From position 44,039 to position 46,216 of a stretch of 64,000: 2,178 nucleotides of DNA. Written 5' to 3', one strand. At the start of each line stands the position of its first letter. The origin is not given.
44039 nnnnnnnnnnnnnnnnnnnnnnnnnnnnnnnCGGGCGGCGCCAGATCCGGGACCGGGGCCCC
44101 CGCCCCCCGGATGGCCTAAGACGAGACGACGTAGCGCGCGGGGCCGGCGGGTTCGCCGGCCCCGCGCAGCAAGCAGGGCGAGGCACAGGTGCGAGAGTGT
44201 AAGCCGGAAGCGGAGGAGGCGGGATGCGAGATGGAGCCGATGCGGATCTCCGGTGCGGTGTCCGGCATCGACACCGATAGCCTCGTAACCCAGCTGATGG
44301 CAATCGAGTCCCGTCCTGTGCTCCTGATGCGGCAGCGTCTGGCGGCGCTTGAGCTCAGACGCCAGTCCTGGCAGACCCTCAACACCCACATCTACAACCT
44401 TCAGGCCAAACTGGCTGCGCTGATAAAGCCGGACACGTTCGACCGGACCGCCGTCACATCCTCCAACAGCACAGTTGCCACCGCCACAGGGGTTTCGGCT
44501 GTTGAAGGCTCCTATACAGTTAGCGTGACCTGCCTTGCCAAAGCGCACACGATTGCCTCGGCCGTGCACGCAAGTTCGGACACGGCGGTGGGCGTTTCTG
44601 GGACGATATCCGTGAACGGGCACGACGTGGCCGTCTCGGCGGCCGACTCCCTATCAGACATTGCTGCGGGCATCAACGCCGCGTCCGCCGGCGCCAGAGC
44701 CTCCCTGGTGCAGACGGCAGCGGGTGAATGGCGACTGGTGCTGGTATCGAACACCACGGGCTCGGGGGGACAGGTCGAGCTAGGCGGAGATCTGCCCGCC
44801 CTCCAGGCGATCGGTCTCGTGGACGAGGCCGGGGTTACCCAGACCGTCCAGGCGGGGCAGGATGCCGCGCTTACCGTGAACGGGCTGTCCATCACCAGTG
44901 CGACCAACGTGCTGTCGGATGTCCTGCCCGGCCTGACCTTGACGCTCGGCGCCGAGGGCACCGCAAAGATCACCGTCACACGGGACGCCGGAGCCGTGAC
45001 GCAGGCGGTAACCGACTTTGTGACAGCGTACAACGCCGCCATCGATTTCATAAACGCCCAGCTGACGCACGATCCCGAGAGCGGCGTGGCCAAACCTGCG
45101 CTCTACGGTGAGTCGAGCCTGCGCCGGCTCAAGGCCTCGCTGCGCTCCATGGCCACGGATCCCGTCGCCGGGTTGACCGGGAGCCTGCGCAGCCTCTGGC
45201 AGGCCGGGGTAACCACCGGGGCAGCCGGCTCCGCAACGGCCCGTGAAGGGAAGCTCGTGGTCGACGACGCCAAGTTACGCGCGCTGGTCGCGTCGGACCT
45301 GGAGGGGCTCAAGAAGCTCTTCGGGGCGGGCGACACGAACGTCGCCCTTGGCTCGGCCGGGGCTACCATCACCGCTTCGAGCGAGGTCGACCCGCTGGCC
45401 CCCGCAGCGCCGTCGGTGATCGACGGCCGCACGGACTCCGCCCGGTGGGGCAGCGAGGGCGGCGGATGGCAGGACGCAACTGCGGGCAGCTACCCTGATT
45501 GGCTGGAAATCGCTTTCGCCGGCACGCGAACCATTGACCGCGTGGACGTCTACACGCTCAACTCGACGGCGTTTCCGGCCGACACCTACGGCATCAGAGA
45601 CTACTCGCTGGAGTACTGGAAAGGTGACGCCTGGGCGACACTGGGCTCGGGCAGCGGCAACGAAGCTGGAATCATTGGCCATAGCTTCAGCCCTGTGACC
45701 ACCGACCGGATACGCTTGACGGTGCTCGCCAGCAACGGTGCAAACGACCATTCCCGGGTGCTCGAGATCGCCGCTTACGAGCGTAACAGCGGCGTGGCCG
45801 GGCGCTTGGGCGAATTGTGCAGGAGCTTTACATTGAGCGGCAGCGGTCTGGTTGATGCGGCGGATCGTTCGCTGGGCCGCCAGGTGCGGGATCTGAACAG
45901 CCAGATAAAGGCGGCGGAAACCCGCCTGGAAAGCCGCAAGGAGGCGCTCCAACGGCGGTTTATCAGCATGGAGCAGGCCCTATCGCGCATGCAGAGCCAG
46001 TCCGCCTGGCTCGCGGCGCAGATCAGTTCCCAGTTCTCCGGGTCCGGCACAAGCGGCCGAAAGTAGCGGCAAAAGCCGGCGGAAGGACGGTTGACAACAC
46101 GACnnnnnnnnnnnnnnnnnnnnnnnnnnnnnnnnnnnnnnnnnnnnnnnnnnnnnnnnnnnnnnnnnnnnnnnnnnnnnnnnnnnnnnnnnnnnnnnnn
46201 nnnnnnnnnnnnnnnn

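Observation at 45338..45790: Discoidin (F5/8 type C)-like carbohydrate-binding domain inserted into the filament cap protein FliD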

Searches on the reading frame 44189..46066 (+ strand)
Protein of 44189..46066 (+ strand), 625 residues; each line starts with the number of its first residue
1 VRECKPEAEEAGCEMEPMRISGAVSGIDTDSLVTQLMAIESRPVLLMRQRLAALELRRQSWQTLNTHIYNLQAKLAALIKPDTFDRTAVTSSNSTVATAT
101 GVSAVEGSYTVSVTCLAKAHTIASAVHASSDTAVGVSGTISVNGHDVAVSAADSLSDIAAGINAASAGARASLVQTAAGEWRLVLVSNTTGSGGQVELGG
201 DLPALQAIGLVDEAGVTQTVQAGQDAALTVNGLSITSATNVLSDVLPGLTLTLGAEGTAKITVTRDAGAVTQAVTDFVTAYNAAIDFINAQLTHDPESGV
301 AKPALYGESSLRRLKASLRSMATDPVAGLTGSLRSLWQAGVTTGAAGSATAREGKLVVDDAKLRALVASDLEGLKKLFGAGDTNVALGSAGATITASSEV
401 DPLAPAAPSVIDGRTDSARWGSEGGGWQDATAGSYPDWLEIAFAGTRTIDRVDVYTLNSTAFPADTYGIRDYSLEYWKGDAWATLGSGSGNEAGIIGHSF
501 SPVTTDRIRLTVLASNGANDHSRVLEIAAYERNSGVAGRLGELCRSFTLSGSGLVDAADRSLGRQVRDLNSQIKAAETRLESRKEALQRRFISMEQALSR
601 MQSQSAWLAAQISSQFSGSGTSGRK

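Call 3: search_protein_families(library=pfam, proteins=[window:44189-46066:+], max_evalue=1)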
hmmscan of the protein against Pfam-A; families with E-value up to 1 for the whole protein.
window:44189-46066:+ (625 aa): 6 families
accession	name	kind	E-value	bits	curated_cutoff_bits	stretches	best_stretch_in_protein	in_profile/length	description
PF07195.17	FliD_C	-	2.9e-45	155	25.4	2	223-384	1-164/236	Flagellar hook-associated protein 2 C-terminus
PF02465.23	FliD_N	-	7.1e-24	84.7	24.8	1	25-120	1-97/97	Flagellar hook-associated protein 2 N-terminus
PF00754.31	F5_F8_type_C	-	2.6e-09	37.7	28.2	1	394-526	2-126/127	F5/8 type C domain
PF22633.2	F5_F8_type_C_2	-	3.9e-07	31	27.8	1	410-510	2-91/91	NedA-like, galactose-binding domain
PF07196.18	Flagellin_IN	-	2.4e-05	24.9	22.7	1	141-189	12-55/55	Flagellin hook IN motif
PF11274.14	DUF3074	-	0.21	11.9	27.5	1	48-122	42-116/185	Protein of unknown function (DUF3074)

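Call 4: search_protein_families(library=ncbifam, proteins=[window:44189-46066:+], max_evalue=1)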
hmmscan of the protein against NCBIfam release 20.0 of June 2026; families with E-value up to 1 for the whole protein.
window:44189-46066:+ (625 aa): 9 families
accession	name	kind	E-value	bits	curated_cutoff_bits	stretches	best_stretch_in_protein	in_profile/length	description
NF005833.0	PRK07737.1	equivalog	1.3e-49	169.7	444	3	18-294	3-297/501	flagellar hook-associated protein 2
NF005188.0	PRK06664.1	equivalog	2.9e-49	168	469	3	219-384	386-571/661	flagellar hook-associated protein FliD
NF005955.1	PRK08032.1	equivalog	7.7e-48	163.6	387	2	22-383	8-383/465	flagellar filament capping protein FliD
NF005281.0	PRK06798.1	equivalog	3.5e-35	121.8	375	2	61-288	56-282/440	flagellar hook-associated protein 2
NF009400.1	PRK12765.1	equivalog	8.4e-29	100.5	448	3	219-396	248-414/596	flagellar filament capping protein FliD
NF006435.1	PRK08724.1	equivalog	1.8e-24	86.5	580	3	215-380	430-592/672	flagellar filament capping protein FliD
NF006282.1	PRK08453.1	equivalog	9e-18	64.1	500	1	118-379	313-584/673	flagellar filament capping protein FliD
NF005187.0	PRK06663.1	equivalog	0.055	12.2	337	1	117-235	200-311/419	flagellar hook-associated protein 3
NF052682.1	morpho_FcmC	equivalog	0.26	11.5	90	0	560-617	63-117/159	filament morphology membrane protein FcmC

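Call 5: find_homologous_proteins(query=window:44189-46066:+, max_evalue=0.00001)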
Query window:44189-46066:+ (625 aa): 103 proteins with E <= 0.00001 among 8000 candidates.
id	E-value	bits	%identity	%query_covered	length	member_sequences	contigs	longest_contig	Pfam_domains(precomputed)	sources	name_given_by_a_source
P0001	0.0e+0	1284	100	98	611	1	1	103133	PF00754.32,PF07195.18,PF22633.4,PF07196.19,PF02465.24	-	-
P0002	1.4e-276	937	71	98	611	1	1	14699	PF00754.32,PF07195.18,PF22633.4,PF07196.19,PF02465.24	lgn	-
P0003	1.9e-273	926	70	98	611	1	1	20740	PF00754.32,PF07195.18,PF22633.4,PF07196.19,PF02465.24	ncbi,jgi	jgi:flagellar hook-associated protein 2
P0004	7.1e-270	915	69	98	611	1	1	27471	PF00754.32,PF07195.18,PF22633.4,PF02465.24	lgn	-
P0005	2.8e-221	754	58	96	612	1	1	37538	PF00754.32,PF07195.18,PF22633.4,PF02465.24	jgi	jgi:flagellar hook-associated protein 2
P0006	2.3e-218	745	57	96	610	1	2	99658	PF00754.32,PF07195.18,PF22633.4,PF02465.24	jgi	-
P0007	5.4e-115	403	38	97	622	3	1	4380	PF00754.32,PF07195.18,PF02465.24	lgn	-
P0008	3.7e-113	397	37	95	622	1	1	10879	PF00754.32,PF07195.18,PF02465.24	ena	-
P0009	8.2e-87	310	34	95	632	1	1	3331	PF00754.32,PF07195.18,PF02465.24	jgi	jgi:flagellar hook-associated protein 2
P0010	1.9e-86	309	34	95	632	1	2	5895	PF00754.32,PF07195.18,PF02465.24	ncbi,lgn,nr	ncbi:MAG TPA: flagellar filament capping protein FliD [Bacillota bacterium]|nr:flagellar filament ca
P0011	7.3e-50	188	31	45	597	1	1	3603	PF07195.18,PF02465.24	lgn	-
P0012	6.8e-49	185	31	45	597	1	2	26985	PF07195.18,PF02465.24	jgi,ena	-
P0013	2.3e-45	174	35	53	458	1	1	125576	PF07195.18,PF02465.24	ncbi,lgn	-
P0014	4.0e-45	173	36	31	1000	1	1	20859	PF07195.18,PF07196.19,PF02465.24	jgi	-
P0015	4.0e-41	160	34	39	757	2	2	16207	PF07195.18,PF02465.24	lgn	-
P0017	1.3e-36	145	28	75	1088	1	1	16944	PF07195.18,PF07196.19,PF02465.24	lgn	-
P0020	7.5e-35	139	32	58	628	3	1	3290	PF07195.18,PF02465.24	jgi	jgi:flagellar hook-associated protein 2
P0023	4.5e-32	130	36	28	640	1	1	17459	PF07195.18,PF02465.24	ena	-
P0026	2.6e-30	124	29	75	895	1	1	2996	PF07195.18,PF07196.19,PF02465.24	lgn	-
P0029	3.6e-29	120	28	95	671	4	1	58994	PF07195.18,PF02465.24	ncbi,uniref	ncbi:flagellar filament capping protein FliD [Undibacterium sp. RuRC25W]|uniref:flagellar filament c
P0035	4.3e-26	110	31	57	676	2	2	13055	PF07195.18,PF02465.24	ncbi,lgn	ncbi:MAG: flagellar filament capping protein FliD [Bacillota bacterium]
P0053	1.9e-22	98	30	37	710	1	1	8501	PF07195.18,PF02465.24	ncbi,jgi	jgi:flagellar hook-associated protein 2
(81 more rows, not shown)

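Call 21: predict_structure(alignment_id=A1)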
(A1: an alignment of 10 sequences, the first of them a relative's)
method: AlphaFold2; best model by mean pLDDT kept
length: 611 residues; sequences in the alignment: 10
mean_pLDDT: 85.4   pTM: 0.63
mean pLDDT of the five models: 85.4, 81.3, 79.9, 79.5, 79.0
residues with pLDDT >= 90: 285; 70-90: 272; 50-70: 28; < 50: 26
segments of 3 or more residues with pLDDT < 50: 1-10, 403-405, 445-450, 607-611
pLDDT, mean of each block of 10 residues (from residue 1): 38 74 89 93 93 93 87 91 89 93 95 92 93 94 95 92 93 91 92 92 91 93 93 90 95 89 95 92 85 88 88 71 86 83 91 86 83 84 82 77 49 82 91 88 56 81 93 85 86 94 83 82 87 77 88 94 92 85 81 80 53 36
secondary structure, 60 per line:
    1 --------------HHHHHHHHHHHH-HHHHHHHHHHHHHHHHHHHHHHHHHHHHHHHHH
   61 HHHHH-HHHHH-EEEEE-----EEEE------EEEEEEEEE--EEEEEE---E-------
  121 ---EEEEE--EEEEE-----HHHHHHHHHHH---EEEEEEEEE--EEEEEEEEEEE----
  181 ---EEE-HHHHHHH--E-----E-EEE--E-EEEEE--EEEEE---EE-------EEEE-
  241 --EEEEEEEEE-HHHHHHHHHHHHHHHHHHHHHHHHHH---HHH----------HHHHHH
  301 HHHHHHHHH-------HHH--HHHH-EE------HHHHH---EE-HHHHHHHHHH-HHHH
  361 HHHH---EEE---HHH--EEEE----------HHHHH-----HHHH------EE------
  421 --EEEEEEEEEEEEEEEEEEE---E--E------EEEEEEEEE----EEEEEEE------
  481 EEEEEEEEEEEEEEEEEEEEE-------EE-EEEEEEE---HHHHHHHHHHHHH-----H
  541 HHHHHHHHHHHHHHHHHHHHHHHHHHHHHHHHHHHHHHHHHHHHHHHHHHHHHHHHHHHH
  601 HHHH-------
elements in order: H15-26 H28-65 H67-71 E73-77 E83-86 E93-101 E104-109 E124-128 E131-135 H141-151 E155-163 E166-176 E184-186 H188-194 E205-207 E212-216 E219-223 E236-239 E243-251 H253-278 H295-309 H322-325 H335-339 H346-355 H357-364 E368-370 E379-382 H393-397 H403-406 E423-441 E455-463 E468-474 E481-501 E512-518 H522-534 H540-604

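Call 25: fold_search(model_id=the predicted structure, library=pdb)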
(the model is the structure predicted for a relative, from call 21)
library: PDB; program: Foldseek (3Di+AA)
matches with E <= 10: 904; with E <= 0.001: 324
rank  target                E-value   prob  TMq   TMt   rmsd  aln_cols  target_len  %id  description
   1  9gnz_R                1.0e-26  1.00  0.45  0.57   9.6       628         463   17  Salmonella cap-filament complex (released 2025-04-09)
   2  9gsx_Z                2.0e-25  1.00  0.42  0.41  14.5       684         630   17  Campylobacter hook-filament junction-cap complex (released 2025-04-09)
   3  9gsx_X                2.4e-25  1.00  0.46  0.45  13.4       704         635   17  Campylobacter hook-filament junction-cap complex (released 2025-04-09)
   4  5h5v_C                5.9e-25  1.00  0.43  0.70   4.2       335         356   31  Crystal structure of the flagellar cap protein FliD D1-D2-D3 domains from Escherichia coli (released 2017-02-22)
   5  9gsx_Y                6.6e-25  1.00  0.44  0.43  14.3       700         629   16  Campylobacter hook-filament junction-cap complex (released 2025-04-09)
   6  9gnz_S                1.3e-24  1.00  0.51  0.64   7.4       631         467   17  Salmonella cap-filament complex (released 2025-04-09)
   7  5h5v_A                1.4e-24  1.00  0.43  0.70   3.9       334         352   31  Crystal structure of the flagellar cap protein FliD D1-D2-D3 domains from Escherichia coli (released 2017-02-22)
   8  9u4r_AE               5.6e-24  1.00  0.45  0.59   8.6       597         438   18  Structure of the intial complex in filament assembly at 3.23 angstroms resolution, conformation 2. (released 2026-03-25)
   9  5h5v_D                7.3e-24  1.00  0.41  0.67   4.5       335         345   30  Crystal structure of the flagellar cap protein FliD D1-D2-D3 domains from Escherichia coli (released 2017-02-22)
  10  6sih_A                1.1e-23  1.00  0.44  0.53  10.5       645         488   16  Structure of bacterial flagellar capping protein FliD (released 2020-05-27)
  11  5h5v_B                1.3e-23  1.00  0.40  0.68   4.3       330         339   31  Crystal structure of the flagellar cap protein FliD D1-D2-D3 domains from Escherichia coli (released 2017-02-22)
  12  9m68_A                1.5e-23  1.00  0.51  0.72   6.3       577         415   18  the flagellar filament cap FliD in complex with FlgL (released 2025-12-03)
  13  9gnz_U                1.6e-23  1.00  0.51  0.68   7.4       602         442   17  Salmonella cap-filament complex (released 2025-04-09)
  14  5h5v_F                2.1e-23  1.00  0.40  0.69   4.5       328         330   31  Crystal structure of the flagellar cap protein FliD D1-D2-D3 domains from Escherichia coli (released 2017-02-22)
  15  9m67_A                5.1e-23  1.00  0.44  0.61   5.3       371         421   24  the flagellar filament cap FliD in complex with FliC (released 2025-12-03)
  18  9gsx_W                9.1e-22  1.00  0.50  0.48  14.4       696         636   16  Campylobacter hook-filament junction-cap complex (released 2025-04-09)
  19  9gsx_a                1.3e-21  1.00  0.56  0.54  10.8       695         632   16  Campylobacter hook-filament junction-cap complex (released 2025-04-09)
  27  5h5w_A                5.9e-15  1.00  0.27  0.79   2.9       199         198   33  Crystal structure of the flagellar cap protein FliD D2-D3 domains from Escherichia coli (released 2017-02-22)
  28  5h5w_B                9.4e-15  1.00  0.26  0.77   3.2       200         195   32  Crystal structure of the flagellar cap protein FliD D2-D3 domains from Escherichia coli (released 2017-02-22)
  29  5xlj                  8.1e-13  1.00  0.25  0.77   2.8       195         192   27  Crystal structure of the flagellar cap protein flid D2-D3 domains from serratia marcescens in Space group P432 (released 2017-06-14)
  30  5h5t_A                4.1e-12  1.00  0.27  0.78   3.2       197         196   27  Crystal structure of the flagellar cap protein FliD D2-D3 domains from Salmonella Typhimurium (released 2017-02-22)
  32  5h5t_B                7.3e-12  1.00  0.26  0.74   3.5       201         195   27  Crystal structure of the flagellar cap protein FliD D2-D3 domains from Salmonella Typhimurium (released 2017-02-22)
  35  5h5t_D                3.7e-11  1.00  0.25  0.74   3.4       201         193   26  Crystal structure of the flagellar cap protein FliD D2-D3 domains from Salmonella Typhimurium (released 2017-02-22)
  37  2v72                  1.3e-09  1.00  0.20  0.82   2.6       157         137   19  The structure of the family 32 CBM from C. perfringens NanJ in complex with galactose (released 2007-08-21)
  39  4zxe_C                7.4e-09  1.00  0.19  0.81   3.2       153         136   20  X-ray crystal structure of chitosan-binding module 1 derived from chitosanase/glucanase from Paenibacillus sp. IK-5. (released 2016-04-13)
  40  2xqx_A                7.4e-09  1.00  0.21  0.80   2.6       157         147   19  Structure of the family 32 carbohydrate-binding module from Streptococcus pneumoniae EndoD (released 2010-11-03)
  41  2xqx_B                8.2e-09  1.00  0.21  0.80   2.6       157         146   19  Structure of the family 32 carbohydrate-binding module from Streptococcus pneumoniae EndoD (released 2010-11-03)
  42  4zxe_A                1.2e-08  1.00  0.19  0.83   3.0       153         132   21  X-ray crystal structure of chitosan-binding module 1 derived from chitosanase/glucanase from Paenibacillus sp. IK-5. (released 2016-04-13)
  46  4a41                  1.5e-08  1.00  0.20  0.82   2.8       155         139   16  CpGH89CBM32-5, from Clostridium perfringens, in complex with galactose (released 2012-04-04)
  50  4zz5_A                3.4e-08  1.00  0.20  0.85   2.6       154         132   18  X-ray crystal structure of chitosan-binding module 2 derived from chitosanase/glucanase from Paenibacillus sp. IK-5 (released 2016-04-13)
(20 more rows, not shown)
